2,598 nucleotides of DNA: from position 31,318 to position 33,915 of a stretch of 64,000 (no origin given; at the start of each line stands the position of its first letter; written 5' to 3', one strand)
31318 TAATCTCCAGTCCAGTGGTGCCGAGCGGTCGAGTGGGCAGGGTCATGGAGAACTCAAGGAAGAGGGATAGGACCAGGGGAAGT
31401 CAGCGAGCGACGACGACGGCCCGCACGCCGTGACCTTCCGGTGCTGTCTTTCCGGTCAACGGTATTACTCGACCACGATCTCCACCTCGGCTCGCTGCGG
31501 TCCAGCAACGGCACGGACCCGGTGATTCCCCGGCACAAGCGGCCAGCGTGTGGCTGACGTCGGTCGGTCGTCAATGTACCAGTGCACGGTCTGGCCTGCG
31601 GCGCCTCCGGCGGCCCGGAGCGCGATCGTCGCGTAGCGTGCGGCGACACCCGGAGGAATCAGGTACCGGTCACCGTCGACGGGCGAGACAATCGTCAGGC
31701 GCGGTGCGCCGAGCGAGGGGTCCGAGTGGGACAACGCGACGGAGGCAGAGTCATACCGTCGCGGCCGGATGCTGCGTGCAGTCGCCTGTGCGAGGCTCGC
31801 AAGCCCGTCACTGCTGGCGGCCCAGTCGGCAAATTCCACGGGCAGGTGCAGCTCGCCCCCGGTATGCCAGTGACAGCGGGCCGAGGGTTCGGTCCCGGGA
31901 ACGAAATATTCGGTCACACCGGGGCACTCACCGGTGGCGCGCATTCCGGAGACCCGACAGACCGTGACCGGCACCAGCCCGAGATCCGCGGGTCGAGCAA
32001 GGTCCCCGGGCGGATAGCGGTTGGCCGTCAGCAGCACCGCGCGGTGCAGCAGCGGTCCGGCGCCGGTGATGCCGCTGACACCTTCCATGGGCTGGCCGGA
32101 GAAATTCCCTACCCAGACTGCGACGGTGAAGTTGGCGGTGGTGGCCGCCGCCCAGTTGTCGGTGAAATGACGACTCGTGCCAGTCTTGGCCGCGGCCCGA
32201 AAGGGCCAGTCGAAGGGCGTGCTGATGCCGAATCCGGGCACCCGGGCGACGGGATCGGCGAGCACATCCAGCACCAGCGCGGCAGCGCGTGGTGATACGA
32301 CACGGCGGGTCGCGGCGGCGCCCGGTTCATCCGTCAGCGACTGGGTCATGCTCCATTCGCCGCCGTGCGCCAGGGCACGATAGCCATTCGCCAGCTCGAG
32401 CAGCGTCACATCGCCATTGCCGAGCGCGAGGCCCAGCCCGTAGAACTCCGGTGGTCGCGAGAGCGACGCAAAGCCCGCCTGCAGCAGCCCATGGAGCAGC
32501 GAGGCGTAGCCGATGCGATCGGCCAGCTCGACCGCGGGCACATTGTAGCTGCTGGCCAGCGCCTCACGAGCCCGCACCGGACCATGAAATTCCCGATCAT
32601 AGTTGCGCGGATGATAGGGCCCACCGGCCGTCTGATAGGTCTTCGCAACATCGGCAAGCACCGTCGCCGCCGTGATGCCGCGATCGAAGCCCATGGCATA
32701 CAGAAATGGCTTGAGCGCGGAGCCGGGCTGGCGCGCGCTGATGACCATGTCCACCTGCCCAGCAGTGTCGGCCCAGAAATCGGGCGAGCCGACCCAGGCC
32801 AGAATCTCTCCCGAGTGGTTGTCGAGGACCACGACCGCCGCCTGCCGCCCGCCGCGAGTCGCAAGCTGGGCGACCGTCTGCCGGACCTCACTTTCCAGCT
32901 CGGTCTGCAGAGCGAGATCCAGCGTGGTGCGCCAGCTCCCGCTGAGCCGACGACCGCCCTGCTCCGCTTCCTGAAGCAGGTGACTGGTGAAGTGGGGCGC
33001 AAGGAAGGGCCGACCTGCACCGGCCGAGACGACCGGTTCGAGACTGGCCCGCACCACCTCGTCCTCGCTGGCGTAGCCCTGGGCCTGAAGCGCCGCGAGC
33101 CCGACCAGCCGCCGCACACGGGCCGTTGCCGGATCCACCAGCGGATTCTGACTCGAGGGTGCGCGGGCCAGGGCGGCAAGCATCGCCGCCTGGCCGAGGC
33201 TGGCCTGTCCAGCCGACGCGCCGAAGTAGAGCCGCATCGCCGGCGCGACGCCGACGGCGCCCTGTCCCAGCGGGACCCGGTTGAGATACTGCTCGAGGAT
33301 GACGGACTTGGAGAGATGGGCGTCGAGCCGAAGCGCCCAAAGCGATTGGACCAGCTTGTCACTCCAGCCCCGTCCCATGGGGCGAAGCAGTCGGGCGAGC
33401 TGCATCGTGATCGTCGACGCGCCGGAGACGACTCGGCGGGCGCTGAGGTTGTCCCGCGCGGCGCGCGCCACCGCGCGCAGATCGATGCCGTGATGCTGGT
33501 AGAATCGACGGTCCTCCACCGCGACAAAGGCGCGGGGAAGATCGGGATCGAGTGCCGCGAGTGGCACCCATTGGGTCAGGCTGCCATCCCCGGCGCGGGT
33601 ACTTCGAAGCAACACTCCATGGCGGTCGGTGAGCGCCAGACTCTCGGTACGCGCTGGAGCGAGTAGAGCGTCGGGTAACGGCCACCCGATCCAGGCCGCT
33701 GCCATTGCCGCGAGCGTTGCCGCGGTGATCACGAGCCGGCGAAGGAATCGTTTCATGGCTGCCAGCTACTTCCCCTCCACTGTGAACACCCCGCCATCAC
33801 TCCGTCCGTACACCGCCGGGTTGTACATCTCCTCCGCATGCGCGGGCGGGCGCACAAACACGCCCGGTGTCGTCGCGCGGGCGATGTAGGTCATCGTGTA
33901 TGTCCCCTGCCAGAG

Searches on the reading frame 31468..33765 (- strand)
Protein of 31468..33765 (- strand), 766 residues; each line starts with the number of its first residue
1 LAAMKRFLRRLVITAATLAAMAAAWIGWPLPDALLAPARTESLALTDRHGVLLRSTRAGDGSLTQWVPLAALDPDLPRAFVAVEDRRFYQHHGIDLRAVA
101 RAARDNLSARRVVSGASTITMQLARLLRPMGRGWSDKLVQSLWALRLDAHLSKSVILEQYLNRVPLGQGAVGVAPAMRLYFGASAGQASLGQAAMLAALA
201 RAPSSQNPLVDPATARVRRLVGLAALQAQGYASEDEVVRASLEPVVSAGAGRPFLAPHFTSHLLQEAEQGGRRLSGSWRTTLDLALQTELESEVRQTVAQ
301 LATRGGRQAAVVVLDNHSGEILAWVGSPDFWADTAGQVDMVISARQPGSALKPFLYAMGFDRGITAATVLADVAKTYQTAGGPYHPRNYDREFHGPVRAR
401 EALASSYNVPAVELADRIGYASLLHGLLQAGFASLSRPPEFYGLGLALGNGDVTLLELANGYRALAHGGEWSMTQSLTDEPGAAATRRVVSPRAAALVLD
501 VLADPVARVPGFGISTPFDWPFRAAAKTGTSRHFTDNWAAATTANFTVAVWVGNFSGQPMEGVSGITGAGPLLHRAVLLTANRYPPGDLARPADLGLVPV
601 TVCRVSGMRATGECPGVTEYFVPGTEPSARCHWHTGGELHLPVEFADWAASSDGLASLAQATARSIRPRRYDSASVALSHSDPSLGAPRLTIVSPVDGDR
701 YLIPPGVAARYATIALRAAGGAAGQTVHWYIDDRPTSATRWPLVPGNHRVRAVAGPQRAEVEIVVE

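Call 61: search_protein_families(library=pfam, proteins=[window:31468-33765:-], max_evalue=0.0001)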
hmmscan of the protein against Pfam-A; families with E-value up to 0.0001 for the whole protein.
window:31468-33765:- (766 aa): 3 families
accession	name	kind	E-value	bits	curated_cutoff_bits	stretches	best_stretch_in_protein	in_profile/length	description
PF00912.28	Transgly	-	1e-47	162.3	27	1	60-221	10-172/178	Transglycosylase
PF00905.27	Transpeptidase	-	1.1e-22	81.1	22.1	1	310-549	2-259/299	Penicillin binding protein transpeptidase domain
PF06832.18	BiPBP_C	-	3.5e-10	40.1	26.8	1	686-753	8-79/90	Penicillin-Binding Protein C-terminus Family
